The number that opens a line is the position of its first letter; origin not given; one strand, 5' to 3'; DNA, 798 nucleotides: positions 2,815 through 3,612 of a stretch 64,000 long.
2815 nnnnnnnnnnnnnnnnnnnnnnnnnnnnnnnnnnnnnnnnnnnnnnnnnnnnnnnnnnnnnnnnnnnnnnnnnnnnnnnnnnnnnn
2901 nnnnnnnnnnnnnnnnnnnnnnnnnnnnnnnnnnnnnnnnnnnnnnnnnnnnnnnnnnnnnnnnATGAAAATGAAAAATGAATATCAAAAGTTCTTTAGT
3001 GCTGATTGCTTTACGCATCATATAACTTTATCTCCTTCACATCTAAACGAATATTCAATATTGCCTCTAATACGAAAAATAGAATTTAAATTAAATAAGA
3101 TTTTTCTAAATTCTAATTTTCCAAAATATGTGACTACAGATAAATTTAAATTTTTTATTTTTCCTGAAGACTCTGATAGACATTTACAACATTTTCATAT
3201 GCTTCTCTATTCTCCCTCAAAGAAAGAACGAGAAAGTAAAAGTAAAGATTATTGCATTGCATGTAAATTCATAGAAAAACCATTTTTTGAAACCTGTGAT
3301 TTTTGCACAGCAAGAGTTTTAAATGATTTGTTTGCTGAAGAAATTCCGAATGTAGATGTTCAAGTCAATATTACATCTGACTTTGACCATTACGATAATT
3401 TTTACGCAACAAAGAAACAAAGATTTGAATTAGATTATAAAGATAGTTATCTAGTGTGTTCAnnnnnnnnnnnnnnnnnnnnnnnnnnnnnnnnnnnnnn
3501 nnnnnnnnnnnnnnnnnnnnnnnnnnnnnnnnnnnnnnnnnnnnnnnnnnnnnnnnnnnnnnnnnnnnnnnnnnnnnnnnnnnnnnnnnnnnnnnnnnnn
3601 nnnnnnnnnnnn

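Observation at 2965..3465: Miniature HUH (Rep_1-like) protein with an inserted CxxC...CxxC motif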

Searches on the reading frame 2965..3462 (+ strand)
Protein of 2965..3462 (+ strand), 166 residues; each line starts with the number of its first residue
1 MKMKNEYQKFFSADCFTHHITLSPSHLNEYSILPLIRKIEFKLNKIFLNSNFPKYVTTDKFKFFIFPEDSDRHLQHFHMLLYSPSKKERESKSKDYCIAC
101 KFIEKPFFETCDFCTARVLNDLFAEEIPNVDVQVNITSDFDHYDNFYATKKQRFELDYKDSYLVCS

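Call 4: search_protein_families(library=pfam, proteins=[window:2965-3462:+], max_evalue=1)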
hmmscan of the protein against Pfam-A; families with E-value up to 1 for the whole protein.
window:2965-3462:+ (166 aa): 2 families
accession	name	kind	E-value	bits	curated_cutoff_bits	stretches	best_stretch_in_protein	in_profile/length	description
PF23343.2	REP_ORF2-G2P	-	0.0069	17.1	27.8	1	52-94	30-70/99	Replication-associated protein ORF2/G2P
PF15920.10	WHAMM-JMY_N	-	0.049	14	27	1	65-130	91-158/162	N-terminal of Junction-mediating and WASP homolog-associated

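Call 5: search_protein_families(library=phrogs, proteins=[window:2965-3462:+], max_evalue=1)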
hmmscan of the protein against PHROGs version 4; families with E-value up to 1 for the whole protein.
window:2965-3462:+ (166 aa): 0 families

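Call 6: search_protein_families(library=ncbifam, proteins=[window:2965-3462:+], max_evalue=1)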
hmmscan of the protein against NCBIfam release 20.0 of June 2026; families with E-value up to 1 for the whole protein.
window:2965-3462:+ (166 aa): 0 families

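Call 7: find_homologous_proteins(query=window:2965-3462:+, max_evalue=0.01)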
Query window:2965-3462:+ (166 aa): 25 proteins with E <= 0.01 among 40 candidates.
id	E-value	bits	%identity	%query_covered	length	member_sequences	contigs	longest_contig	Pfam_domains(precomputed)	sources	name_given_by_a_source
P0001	1.2e-105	368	98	100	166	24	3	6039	-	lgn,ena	-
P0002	8.5e-60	219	62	99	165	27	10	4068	-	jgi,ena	jgi:hypothetical protein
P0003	1.1e-58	215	61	99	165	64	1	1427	-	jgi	-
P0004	1.3e-58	215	62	100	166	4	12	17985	-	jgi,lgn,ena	-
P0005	3.6e-58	214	61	99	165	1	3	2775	-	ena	-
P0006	6.1e-58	213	60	99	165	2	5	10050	-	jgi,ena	-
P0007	1.1e-57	212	61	99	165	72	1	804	-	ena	-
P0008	1.2e-57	212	60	99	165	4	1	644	-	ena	-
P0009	4.0e-57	210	60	99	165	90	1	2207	-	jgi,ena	-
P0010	4.4e-57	210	60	99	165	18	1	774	-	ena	-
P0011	6.8e-57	210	60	99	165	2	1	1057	-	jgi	-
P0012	3.9e-56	207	61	99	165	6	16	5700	-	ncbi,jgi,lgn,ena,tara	jgi:hypothetical protein|tara:strand:- start:18 stop:515 length:498 start_codon:yes stop_codon:yes g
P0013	8.3e-56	206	60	99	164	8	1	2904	-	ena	-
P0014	1.0e-55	206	59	100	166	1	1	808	-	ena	-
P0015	1.9e-55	205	60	99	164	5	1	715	-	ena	-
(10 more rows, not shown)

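Call 8: search_solved_structures(query=window:2965-3462:+, max_evalue=10)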
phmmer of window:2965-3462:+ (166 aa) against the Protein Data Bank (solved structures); distinct sequences matched with E-value up to 10: 0.

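Call 12: search_solved_structures(query=A1, max_evalue=10, show_alignments=3)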
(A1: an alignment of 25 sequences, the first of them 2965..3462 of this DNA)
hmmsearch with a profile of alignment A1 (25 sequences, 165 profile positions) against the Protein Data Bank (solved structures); distinct sequences matched with E-value up to 10: 0.

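Call 13: search_protein_families(library=pfam, alignment_id=A1, max_evalue=1)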
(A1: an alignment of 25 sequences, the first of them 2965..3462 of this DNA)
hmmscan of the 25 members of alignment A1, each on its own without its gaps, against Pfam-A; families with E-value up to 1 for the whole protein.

A. member 1, window:2965-3462:+ (166 aa): 2 families
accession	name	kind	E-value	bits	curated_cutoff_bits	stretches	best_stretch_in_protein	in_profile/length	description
PF23343.2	REP_ORF2-G2P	-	0.0069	17.1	27.8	1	52-94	30-70/99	Replication-associated protein ORF2/G2P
PF15920.10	WHAMM-JMY_N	-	0.049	14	27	1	65-130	91-158/162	N-terminal of Junction-mediating and WASP homolog-associated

B. families by the number of members that match (of 25 scanned): 15 families
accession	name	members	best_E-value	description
PF23343.2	REP_ORF2-G2P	23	0.0023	Replication-associated protein ORF2/G2P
PF00799.26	Gemini_AL1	4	0.047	Geminivirus Rep catalytic domain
PF13017.12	Maelstrom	3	0.18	piRNA pathway germ-plasm component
PF12167.14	Arm-DNA-bind_2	2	0.021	Arm DNA-binding domain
PF23455.1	DUF7129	2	0.046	Domain of unknown function (DUF7129)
PF15920.10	WHAMM-JMY_N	2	0.049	N-terminal of Junction-mediating and WASP homolog-associated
PF11543.14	UN_NPL4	1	0.02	Nuclear pore localisation protein NPL4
PF07985.18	SRR1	1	0.026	SRR1 domain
PF12773.13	DZR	1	0.069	Double zinc ribbon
PF19666.4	DUF6169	1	0.074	Family of unknown function (DUF6169)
PF09630.15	DUF2024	1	0.076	Domain of unknown function (DUF2024)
PF21610.2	FlgA_N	1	0.13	Flagellar protein FlgA, N-terminal domain-like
PF08656.15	DASH_Dad3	1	0.14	DASH complex subunit Dad3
PF15296.11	Codanin-1_C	1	0.16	Codanin-1 C-terminus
PF05528.17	Acc5b_avian_CoV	1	0.26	Accessory protein 5b, avian coronavirus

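Call 18: find_encoding_contigs(protein=P0004, flank=8000, max_places=6)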
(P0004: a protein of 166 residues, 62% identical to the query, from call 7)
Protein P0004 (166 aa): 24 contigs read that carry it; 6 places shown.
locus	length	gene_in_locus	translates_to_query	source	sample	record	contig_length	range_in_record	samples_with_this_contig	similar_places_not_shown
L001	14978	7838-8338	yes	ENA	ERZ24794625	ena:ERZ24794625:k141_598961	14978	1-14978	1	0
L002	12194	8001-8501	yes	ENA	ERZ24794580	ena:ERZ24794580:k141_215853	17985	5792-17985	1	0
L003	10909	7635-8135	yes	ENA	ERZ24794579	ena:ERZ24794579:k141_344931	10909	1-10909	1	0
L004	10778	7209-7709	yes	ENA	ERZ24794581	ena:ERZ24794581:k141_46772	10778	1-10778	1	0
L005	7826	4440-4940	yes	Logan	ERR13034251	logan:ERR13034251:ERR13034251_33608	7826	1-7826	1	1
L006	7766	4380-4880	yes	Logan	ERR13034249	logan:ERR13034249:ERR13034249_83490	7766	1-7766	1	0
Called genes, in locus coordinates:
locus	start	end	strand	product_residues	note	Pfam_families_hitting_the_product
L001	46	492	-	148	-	PF27546:MICAH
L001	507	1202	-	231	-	PF00753:Lactamase_B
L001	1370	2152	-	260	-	PF00551:Formyl_trans_N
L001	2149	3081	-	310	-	PF01522:Polysacc_deac_1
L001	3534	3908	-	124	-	-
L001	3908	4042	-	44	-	-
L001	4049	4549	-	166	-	PF13302:Acetyltransf_3, PF00583:Acetyltransf_1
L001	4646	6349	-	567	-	PF00239:Resolvase, PF07508:Recombinase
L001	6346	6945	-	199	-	PF00239:Resolvase, PF25787:HTH_SB (weak)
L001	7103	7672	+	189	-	-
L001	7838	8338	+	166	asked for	-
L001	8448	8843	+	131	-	-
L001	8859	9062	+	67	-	-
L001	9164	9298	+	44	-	-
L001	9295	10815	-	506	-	-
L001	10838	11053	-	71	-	-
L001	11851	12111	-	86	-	-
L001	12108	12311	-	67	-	-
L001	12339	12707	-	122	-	-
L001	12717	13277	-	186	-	-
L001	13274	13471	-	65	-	-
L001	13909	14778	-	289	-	-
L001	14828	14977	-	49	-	?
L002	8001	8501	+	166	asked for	-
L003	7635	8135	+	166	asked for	-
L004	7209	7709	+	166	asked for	-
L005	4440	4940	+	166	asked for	-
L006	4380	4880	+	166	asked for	-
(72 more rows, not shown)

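Call 19: predict_structure(alignment_id=A1)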
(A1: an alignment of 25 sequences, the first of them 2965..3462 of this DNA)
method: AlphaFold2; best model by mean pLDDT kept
length: 166 residues; sequences in the alignment: 25
mean_pLDDT: 68.0   pTM: 0.72
mean pLDDT of the five models: 68.0, 67.2, 64.9, 57.2, 55.2
residues with pLDDT >= 90: 17; 70-90: 65; 50-70: 46; < 50: 38
segments of 3 or more residues with pLDDT < 50: 1-4, 53-55, 88-92, 104-106, 143-146, 153-161, 163-166
pLDDT, mean of each block of 10 residues (from residue 1): 50 75 84 87 77 54 77 78 61 59 54 86 91 81 47 42 41
secondary structure, 60 per line:
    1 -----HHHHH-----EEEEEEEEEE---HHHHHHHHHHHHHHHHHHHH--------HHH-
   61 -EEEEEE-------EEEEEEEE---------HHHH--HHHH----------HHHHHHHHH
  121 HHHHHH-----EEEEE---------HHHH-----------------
elements in order: H6-10 E16-25 H29-48 E62-67 E75-82 H92-95 H98-101 H112-126 E132-136 H146-149

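Call 22: search_protein_representatives(alignment_id=A1)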
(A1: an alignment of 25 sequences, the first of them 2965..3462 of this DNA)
Query: 25 sequences, 165 profile positions. Proteins with E-value up to 0.001 (for the whole library): 56; up to 1e-10: 23; up to 1e-30: 6. The best 56 are listed.
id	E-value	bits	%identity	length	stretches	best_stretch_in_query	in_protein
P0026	1.1e-73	262.7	-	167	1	2-164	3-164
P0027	2.6e-56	206.2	-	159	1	20-138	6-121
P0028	6.3e-44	165.9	-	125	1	68-165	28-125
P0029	5.3e-42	159.6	-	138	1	1-83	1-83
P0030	4.8e-34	133.7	-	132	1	1-75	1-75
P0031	2.0e-33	131.7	-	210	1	1-164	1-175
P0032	9.7e-30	119.7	-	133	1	1-71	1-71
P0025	1.1e-25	106.5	-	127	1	1-65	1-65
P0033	2.7e-22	95.5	-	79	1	1-54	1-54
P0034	1.5e-20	89.8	-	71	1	1-54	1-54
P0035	6.6e-17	78.0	-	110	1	1-44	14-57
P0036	3.5e-16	75.6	-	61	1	1-43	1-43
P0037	1.4e-15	73.6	-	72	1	1-44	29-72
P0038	3.2e-15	72.5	-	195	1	4-152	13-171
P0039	4.5e-14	68.8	-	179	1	2-163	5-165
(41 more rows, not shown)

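Call 25: fold_search(model_id=the predicted structure, library=pdb)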
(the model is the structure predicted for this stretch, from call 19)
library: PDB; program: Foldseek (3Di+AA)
matches with E <= 10: 876; with E <= 0.001: 0
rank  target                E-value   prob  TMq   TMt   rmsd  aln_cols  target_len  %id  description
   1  5xoy_A                1.1e-02  0.99  0.35  0.20   5.6       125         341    6  Crystal structure of LysK from Thermus thermophilus in complex with Lysine (released 2017-09-13)
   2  6nuk_A                1.7e-02  0.99  0.32  0.47   5.0       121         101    8  De novo designed protein Ferredog-Diesel (released 2019-06-12)
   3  2mq8_MODEL_1_A        1.8e-02  0.87  0.30  0.40   6.2       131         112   12  Solution NMR Structure of De novo designed protein LFR1 1 with ferredoxin fold, Northeast Structural Genomics  (released 2014-08-20)
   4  5xzt_D                3.1e-02  0.51  0.26  0.35   7.8       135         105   14  C-terminal peptide depleted mutant of hydroxynitrile lyase from Passiflora edulis (PeHNL) (released 2017-11-22)
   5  6dgd_A                3.8e-02  0.87  0.36  0.11   5.0       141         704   11  PriA helicase bound to dsDNA of a DNA replication fork (released 2018-09-05)
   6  2xma_E                3.8e-02  0.38  0.21  0.24   9.0       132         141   12  DEINOCOCCUS RADIODURANS ISDRA2 TRANSPOSASE RIGHT END DNA COMPLEX (released 2010-10-13)
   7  1naq_C                4.0e-02  0.47  0.26  0.36   8.3       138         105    9  Crystal structure of CUTA1 from E.coli at 1.7 A resolution (released 2003-11-25)
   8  9lsd_B                4.8e-02  0.51  0.25  0.33   8.4       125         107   12  Crystal structure of a polyketide cyclase FasU from Streptomyces kanamyceticus (released 2025-03-12)
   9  5xzt_C                4.8e-02  0.44  0.26  0.33   7.7       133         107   14  C-terminal peptide depleted mutant of hydroxynitrile lyase from Passiflora edulis (PeHNL) (released 2017-11-22)
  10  2od6_C                5.4e-02  0.60  0.29  0.39   8.3       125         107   12  Crystal structure of a dimeric ferredoxin-like protein (jcvi_pep_1096682647733) from uncultured marine organism at 1.8 (released 2007-01-23)
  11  4q7a_C                6.1e-02  0.75  0.32  0.18   6.4       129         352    7  Crystal Structure of N-acetyl-ornithine/N-acetyl-lysine Deacetylase from Sphaerobacter thermophilus (released 2014-07-02)
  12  4g6v_B                6.5e-02  0.80  0.33  0.47   7.2       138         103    6  CdiA-CT/CdiI toxin and immunity complex from Burkholderia pseudomallei (released 2012-12-12)
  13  8s4e_B                6.5e-02  0.63  0.31  0.38   6.4       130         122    9  Dimeric Alpha-beta barrel protein from Brassica rapa subsp.pekinensis (released 2025-01-15)
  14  1xmb                  6.9e-02  0.66  0.29  0.15   7.5       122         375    8  X-ray structure of IAA-aminoacid hydrolase from Arabidopsis thaliana gene AT5G56660 (released 2004-10-12)
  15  4q7a_D                7.4e-02  0.87  0.35  0.19   5.4       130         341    2  Crystal Structure of N-acetyl-ornithine/N-acetyl-lysine Deacetylase from Sphaerobacter thermophilus (released 2014-07-02)
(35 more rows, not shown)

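Call 27: search_solved_structures(query=A2, max_evalue=10, show_alignments=3)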
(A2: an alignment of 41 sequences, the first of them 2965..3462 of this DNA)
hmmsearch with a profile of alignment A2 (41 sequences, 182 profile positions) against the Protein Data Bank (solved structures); distinct sequences matched with E-value up to 10: 5.
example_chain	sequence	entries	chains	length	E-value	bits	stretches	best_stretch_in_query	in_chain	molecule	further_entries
3frp_B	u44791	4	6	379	0.19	14.6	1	104-170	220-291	Cobra venom factor beta chain | Cobra venom factor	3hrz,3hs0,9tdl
5kci_A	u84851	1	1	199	0.31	13.9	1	70-103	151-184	Uncharacterized protein YPL067C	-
2x3g_A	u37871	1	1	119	0.5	13.2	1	64-113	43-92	SIRV1 HYPOTHETICAL PROTEIN ORF119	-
3prx_B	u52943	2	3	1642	1.2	12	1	105-170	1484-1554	Cobra venom factor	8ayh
3zqk_A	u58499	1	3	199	1.4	11.8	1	19-50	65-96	VON WILLEBRAND FACTOR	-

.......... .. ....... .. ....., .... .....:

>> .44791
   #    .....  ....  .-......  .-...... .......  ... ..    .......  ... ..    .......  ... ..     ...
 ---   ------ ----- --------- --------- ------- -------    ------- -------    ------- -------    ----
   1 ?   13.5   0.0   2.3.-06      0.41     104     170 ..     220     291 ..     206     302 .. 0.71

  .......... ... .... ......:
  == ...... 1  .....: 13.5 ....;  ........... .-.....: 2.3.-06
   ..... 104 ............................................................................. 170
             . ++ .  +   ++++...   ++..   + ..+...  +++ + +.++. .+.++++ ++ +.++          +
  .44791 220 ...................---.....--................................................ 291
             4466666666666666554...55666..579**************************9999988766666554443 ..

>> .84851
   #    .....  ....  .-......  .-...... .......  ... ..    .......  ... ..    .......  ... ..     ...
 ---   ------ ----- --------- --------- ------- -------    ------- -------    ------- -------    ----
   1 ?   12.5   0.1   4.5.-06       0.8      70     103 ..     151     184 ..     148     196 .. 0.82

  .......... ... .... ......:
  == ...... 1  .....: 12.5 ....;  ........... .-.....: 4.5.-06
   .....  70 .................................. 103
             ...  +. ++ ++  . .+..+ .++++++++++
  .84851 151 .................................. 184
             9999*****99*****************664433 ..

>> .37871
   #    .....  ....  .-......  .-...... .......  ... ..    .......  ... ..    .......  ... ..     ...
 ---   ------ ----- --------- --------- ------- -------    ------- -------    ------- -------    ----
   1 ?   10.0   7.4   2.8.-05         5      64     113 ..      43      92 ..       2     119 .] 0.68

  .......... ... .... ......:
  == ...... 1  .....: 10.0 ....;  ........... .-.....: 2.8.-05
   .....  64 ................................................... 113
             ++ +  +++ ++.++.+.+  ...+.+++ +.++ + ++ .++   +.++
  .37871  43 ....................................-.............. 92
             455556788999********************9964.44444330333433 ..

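Call 28: search_protein_families(library=pfam, alignment_id=A2, max_evalue=1)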
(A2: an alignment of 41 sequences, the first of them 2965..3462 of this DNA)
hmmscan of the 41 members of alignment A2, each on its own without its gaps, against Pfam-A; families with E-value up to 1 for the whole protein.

A. member 1, window:2965-3462:+ (166 aa): 2 families
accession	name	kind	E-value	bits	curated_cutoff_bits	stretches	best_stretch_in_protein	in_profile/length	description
PF23343.2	REP_ORF2-G2P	-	0.0069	17.1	27.8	1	52-94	30-70/99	Replication-associated protein ORF2/G2P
PF15920.10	WHAMM-JMY_N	-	0.049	14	27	1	65-130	91-158/162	N-terminal of Junction-mediating and WASP homolog-associated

B. families by the number of members that match (of 41 scanned): 23 families
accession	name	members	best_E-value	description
PF23343.2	REP_ORF2-G2P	21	0.00039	Replication-associated protein ORF2/G2P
PF00799.26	Gemini_AL1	2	0.009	Geminivirus Rep catalytic domain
PF21610.2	FlgA_N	2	0.13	Flagellar protein FlgA, N-terminal domain-like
PF13017.12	Maelstrom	2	0.35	piRNA pathway germ-plasm component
PF07985.18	SRR1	1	0.026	SRR1 domain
PF16953.11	PRORP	1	0.042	Protein-only RNase P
PF12564.13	TypeIII_RM_meth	1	0.047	Type III restriction/modification enzyme methylation subunit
PF15920.10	WHAMM-JMY_N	1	0.049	N-terminal of Junction-mediating and WASP homolog-associated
PF08793.15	2C_adapt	1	0.062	2-cysteine adaptor domain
PF22809.1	DUF7014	1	0.067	Domain of unknown function (DUF7014)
PF19666.4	DUF6169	1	0.074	Family of unknown function (DUF6169)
PF11276.14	DUF3078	1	0.074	Protein of unknown function (DUF3078)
PF09630.15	DUF2024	1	0.076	Domain of unknown function (DUF2024)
PF05840.19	Phage_GPA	1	0.078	Bacteriophage replication gene A protein (GPA)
PF13563.12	2_5_RNA_ligase2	1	0.09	2'-5' RNA ligase superfamily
PF01446.23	Rep_1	1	0.1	Replication protein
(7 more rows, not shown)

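Call 32: find_related_loci(query=A1, collection=genome_contigs, flank=8000)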
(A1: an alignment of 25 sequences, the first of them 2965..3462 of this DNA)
Query A1 (166 aa) in genome_contigs; peptide patterns used: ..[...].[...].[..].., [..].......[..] (x = any residue, [..] = any of these).
76 stretches matched a pattern, but none encodes a relative of the query by tblastn (E <= 1e-3).

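Call 36: find_encoding_contigs(protein=window:2965-3462:+, flank=10000, max_places=6)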
Protein window:2965-3462:+ (166 aa): 8 contigs read that carry it; 6 places shown.
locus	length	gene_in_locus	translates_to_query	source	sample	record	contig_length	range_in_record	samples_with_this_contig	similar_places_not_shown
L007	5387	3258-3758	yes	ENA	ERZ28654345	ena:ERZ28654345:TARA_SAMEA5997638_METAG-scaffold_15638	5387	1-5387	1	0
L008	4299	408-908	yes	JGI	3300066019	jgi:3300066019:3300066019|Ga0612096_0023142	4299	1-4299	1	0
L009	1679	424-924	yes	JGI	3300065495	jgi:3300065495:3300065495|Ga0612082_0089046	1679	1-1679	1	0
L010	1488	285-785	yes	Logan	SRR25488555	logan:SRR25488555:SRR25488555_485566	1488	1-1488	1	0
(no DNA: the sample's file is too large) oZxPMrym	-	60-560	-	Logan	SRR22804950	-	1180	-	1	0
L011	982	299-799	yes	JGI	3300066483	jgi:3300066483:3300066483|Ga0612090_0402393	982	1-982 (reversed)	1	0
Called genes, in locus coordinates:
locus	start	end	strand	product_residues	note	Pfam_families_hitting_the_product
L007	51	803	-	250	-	PF15515:MvaI_BcnI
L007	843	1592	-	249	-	PF02384:N6_Mtase (faint), PF01555:N6_N4_Mtase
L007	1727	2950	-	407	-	PF13102:Phage_int_SAM_5 (weak), PF00589:Phage_integrase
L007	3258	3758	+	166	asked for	-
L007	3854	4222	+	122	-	-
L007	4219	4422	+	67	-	-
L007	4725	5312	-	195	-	PF00239:Resolvase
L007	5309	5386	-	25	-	?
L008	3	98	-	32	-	?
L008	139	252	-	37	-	-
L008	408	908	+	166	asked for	-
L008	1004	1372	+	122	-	-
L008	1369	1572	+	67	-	-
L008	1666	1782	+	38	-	-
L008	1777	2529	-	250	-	PF15515:MvaI_BcnI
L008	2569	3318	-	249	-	PF02384:N6_Mtase (faint), PF01555:N6_N4_Mtase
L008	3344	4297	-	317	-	?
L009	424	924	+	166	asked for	-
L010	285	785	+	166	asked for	-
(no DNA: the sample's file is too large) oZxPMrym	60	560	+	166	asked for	-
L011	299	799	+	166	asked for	-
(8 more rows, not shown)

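Call 37: find_encoding_contigs(protein=P0012, flank=6000, max_places=8)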
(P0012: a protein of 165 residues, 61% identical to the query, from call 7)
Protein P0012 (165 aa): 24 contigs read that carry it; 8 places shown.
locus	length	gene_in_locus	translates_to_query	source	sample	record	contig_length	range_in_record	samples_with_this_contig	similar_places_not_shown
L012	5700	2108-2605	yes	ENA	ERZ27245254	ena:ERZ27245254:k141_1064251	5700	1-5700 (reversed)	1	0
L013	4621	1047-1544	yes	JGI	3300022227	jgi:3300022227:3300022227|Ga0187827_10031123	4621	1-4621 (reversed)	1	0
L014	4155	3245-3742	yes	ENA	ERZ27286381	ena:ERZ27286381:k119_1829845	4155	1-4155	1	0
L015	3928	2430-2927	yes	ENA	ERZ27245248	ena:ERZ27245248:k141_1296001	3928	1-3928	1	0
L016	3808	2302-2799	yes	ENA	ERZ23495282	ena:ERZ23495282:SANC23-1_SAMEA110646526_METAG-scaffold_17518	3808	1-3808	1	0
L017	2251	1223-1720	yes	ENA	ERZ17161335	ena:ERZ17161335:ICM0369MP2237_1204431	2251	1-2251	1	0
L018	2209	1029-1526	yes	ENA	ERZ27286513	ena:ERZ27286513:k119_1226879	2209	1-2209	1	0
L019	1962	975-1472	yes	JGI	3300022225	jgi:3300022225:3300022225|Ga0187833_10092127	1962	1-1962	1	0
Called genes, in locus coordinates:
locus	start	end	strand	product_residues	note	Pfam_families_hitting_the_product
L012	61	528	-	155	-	PF06108:DUF952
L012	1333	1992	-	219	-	PF17836:PglD_N, PF25087:GMPPB_C (faint), PF00132:Hexapep (faint), PF25084:LbH_EIF2B (faint)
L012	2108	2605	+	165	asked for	-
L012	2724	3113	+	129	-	-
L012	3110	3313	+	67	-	-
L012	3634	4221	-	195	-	PF00239:Resolvase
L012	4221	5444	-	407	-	PF13102:Phage_int_SAM_5 (weak), PF00589:Phage_integrase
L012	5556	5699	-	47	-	?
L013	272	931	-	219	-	PF17836:PglD_N, PF25087:GMPPB_C (faint), PF00132:Hexapep (faint), PF25084:LbH_EIF2B (faint)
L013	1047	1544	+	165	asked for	-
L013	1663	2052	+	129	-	-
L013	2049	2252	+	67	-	-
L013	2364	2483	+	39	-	-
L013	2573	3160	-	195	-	PF00239:Resolvase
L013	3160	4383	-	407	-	PF13102:Phage_int_SAM_5 (weak), PF00589:Phage_integrase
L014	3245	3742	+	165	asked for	-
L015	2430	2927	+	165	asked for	-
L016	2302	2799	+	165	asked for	-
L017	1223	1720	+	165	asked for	-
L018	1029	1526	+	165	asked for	-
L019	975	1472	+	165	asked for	-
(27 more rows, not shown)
